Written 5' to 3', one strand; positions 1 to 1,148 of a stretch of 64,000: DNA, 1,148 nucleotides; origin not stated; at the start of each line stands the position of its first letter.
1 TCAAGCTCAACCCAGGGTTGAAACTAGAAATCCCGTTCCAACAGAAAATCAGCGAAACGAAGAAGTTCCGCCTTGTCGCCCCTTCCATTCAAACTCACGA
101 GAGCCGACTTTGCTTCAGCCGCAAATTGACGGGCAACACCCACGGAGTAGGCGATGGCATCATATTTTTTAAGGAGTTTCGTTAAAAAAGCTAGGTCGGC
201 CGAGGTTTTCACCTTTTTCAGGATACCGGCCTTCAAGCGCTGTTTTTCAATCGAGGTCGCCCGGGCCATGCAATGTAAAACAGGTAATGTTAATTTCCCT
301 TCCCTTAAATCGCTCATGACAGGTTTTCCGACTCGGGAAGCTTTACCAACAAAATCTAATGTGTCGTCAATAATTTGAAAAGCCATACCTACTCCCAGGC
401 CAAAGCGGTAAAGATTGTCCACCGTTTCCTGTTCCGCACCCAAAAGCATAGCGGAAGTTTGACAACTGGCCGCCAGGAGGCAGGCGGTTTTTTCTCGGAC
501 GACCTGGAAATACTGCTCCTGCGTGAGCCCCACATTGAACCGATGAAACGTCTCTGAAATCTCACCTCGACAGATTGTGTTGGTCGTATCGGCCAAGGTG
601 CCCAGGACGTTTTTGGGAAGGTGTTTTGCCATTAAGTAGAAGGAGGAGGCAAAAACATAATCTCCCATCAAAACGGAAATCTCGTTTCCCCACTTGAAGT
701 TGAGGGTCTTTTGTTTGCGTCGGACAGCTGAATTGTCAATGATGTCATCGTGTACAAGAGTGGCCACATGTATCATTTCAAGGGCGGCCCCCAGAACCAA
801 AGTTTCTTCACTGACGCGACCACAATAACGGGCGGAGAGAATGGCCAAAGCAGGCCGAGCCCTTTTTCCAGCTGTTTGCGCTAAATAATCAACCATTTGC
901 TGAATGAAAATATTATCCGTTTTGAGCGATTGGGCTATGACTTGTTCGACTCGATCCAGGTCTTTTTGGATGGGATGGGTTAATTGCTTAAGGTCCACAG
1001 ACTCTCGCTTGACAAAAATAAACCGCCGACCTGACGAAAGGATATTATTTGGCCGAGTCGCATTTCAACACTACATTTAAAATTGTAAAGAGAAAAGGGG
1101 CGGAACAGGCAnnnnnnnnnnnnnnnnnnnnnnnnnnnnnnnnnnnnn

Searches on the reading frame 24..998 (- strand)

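Call 49: search_protein_families(library=pfam, proteins=[window:24-998:-], max_evalue=0.0001)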
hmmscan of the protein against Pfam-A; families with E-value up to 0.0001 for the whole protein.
window:24-998:- (324 aa): 1 family
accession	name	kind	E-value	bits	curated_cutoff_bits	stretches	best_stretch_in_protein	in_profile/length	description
PF00348.22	polyprenyl_synt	-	2.1e-70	237.2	27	1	32-271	4-246/251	Polyprenyl synthetase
